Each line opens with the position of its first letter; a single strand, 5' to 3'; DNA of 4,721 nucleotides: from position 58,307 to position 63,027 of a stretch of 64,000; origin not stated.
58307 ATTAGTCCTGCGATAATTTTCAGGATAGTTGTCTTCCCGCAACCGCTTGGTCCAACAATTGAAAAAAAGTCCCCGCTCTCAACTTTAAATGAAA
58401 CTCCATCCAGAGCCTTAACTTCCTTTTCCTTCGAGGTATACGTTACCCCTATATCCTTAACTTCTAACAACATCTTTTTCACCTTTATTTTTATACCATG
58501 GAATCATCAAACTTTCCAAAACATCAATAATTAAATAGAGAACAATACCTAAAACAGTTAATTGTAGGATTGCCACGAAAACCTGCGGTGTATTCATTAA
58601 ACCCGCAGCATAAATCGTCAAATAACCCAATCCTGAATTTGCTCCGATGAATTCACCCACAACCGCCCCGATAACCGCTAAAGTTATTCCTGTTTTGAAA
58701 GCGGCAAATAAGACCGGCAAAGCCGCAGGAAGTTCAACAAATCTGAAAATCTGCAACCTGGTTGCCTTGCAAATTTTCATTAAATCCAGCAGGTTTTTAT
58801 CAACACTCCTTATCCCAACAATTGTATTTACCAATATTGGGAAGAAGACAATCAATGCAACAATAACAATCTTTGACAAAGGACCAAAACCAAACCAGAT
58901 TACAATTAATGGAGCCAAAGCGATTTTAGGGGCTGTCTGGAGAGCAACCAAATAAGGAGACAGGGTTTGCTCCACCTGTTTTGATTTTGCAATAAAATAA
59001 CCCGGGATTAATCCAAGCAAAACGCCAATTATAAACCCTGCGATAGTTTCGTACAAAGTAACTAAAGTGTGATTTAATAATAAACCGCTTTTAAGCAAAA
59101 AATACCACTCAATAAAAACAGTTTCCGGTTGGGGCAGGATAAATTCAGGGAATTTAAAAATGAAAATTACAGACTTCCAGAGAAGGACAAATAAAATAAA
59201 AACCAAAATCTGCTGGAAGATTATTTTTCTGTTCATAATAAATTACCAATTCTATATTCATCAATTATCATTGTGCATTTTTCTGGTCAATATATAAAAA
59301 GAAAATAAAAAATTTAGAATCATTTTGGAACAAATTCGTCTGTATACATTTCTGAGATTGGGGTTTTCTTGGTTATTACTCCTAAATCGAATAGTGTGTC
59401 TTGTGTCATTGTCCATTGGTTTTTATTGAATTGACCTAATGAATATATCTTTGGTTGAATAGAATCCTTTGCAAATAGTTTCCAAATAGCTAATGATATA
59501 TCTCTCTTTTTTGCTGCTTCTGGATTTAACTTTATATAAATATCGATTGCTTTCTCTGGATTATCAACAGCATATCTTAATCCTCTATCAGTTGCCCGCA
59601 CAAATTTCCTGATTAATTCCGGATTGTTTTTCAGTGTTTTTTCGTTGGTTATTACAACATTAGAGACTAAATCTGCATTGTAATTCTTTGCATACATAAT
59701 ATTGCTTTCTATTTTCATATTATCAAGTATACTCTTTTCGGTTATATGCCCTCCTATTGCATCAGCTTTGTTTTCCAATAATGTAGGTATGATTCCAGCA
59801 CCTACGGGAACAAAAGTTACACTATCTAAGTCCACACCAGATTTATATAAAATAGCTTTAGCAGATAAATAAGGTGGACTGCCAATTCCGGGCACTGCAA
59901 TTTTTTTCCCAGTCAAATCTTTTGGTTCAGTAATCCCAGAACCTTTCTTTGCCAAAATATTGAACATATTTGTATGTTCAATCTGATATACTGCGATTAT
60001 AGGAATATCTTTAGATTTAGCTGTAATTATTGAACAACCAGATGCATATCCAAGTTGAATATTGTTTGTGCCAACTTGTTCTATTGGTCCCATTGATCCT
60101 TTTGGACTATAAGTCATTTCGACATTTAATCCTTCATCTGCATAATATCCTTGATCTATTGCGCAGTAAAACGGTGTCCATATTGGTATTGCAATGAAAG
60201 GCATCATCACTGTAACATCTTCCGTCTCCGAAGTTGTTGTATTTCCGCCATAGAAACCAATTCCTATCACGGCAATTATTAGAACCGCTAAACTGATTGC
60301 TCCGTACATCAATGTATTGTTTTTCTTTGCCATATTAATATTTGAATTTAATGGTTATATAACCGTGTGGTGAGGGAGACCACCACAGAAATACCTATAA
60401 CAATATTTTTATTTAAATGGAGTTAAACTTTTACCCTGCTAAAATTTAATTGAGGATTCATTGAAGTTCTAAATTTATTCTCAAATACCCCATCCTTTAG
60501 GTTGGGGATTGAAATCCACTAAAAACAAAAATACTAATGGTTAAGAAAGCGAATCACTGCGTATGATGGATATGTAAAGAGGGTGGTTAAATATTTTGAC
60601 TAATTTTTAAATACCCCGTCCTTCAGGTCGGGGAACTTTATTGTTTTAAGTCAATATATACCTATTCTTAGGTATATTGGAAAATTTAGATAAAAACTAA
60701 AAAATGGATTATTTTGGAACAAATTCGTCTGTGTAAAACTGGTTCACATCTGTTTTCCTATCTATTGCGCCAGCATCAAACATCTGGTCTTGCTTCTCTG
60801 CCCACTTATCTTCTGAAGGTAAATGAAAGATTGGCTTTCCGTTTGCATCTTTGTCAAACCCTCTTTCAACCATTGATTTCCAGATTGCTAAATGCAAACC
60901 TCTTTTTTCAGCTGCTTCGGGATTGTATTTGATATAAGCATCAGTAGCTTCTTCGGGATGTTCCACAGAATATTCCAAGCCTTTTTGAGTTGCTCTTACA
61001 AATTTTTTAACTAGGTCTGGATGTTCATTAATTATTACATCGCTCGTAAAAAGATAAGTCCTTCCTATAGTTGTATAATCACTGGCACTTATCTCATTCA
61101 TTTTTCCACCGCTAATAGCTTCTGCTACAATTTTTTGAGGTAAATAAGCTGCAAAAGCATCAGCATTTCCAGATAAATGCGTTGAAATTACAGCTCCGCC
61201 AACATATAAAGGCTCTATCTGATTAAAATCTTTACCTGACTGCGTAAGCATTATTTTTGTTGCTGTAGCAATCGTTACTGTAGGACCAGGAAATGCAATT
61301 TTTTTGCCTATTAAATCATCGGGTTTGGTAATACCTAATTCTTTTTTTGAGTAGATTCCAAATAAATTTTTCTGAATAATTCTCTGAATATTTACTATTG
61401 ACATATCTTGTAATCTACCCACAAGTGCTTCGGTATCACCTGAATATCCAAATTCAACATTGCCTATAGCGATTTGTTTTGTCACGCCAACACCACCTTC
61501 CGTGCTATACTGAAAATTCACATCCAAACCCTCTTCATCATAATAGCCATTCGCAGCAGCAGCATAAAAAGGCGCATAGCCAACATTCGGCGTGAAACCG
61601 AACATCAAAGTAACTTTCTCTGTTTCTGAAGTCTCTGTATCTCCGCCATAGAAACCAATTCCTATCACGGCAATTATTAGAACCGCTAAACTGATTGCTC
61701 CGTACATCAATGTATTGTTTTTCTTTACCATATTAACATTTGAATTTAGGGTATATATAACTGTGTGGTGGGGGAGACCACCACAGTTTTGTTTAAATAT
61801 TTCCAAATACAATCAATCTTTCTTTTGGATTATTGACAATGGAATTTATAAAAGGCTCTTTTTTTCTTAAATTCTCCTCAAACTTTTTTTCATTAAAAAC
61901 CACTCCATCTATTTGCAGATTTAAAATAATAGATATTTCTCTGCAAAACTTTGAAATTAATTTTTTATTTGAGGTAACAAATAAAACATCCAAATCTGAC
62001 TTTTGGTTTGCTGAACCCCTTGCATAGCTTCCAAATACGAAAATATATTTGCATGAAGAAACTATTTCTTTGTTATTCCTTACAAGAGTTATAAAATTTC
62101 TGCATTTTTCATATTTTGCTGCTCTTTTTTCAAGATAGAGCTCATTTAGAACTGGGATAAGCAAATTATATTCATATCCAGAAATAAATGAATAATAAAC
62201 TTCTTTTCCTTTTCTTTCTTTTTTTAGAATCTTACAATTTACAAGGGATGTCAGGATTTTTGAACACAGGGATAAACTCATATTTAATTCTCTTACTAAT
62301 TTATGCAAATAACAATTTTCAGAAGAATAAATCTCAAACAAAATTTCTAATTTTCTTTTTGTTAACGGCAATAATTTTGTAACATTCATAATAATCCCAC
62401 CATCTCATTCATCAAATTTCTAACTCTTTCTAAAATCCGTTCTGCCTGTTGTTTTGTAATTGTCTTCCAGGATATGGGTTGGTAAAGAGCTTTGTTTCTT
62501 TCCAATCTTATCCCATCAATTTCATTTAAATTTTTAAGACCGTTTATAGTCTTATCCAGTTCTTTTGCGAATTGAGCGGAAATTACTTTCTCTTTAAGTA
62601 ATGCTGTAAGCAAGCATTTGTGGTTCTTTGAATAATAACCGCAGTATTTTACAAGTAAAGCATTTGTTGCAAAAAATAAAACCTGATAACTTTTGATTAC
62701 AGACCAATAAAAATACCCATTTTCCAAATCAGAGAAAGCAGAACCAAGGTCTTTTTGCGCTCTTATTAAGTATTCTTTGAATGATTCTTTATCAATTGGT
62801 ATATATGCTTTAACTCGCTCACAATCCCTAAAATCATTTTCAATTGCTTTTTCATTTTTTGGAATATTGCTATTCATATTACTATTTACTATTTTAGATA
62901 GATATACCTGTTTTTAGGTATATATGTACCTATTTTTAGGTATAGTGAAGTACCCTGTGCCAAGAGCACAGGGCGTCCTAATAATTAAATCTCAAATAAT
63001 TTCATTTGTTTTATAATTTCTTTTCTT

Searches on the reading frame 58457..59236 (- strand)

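Call 10: search_protein_families(library=pfam, proteins=[window:58457-59236:-], max_evalue=0.1)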
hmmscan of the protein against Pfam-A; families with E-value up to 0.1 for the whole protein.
window:58457-59236:- (259 aa): 1 family
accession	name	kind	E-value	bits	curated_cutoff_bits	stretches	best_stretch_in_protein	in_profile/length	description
PF00528.27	BPD_transp_1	-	9.1e-31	107.4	26.4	1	71-242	1-180/184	Binding-protein-dependent transport system inner membrane component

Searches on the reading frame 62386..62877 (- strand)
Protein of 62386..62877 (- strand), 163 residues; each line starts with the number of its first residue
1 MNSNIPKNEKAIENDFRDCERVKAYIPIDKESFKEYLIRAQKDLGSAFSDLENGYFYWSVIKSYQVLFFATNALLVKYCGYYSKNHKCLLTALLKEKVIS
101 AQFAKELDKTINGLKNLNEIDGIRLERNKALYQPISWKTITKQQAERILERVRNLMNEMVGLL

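Call 29: find_encoding_contigs(protein=window:62386-62877:-, flank=10000, max_places=2)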
Protein window:62386-62877:- (163 aa): 3 contigs read that carry it; 2 places shown.
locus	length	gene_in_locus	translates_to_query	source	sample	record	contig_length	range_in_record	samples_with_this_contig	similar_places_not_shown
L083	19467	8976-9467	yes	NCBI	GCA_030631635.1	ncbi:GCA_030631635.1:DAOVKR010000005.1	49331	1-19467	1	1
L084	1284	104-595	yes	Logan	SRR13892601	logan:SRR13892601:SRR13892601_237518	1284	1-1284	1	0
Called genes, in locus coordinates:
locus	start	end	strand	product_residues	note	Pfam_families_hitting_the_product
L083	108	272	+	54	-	-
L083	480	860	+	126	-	-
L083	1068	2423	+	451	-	PF13401:AAA_22 (faint), PF13173:AAA_14, PF13635:DUF4143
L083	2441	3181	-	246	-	PF01978:TrmB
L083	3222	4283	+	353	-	PF04055:Radical_SAM, PF13353:Fer4_12, PF06463:Mob_synth_C (weak)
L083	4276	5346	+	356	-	PF04055:Radical_SAM, PF13353:Fer4_12 (weak), PF06463:Mob_synth_C (faint)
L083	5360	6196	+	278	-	PF02811:PHP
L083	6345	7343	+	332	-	PF09084:NMT1, PF12974:Phosphonate-bd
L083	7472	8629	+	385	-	PF13173:AAA_14, PF13635:DUF4143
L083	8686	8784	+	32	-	-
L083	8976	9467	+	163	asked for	PF05168:HEPN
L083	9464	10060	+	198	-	PF18765:Polbeta, PF01909:NTP_transf_2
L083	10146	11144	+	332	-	PF13379:NMT1_2 (faint), PF09084:NMT1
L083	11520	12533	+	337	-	PF09084:NMT1, PF12974:Phosphonate-bd (weak)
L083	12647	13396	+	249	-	PF00528:BPD_transp_1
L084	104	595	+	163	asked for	PF05168:HEPN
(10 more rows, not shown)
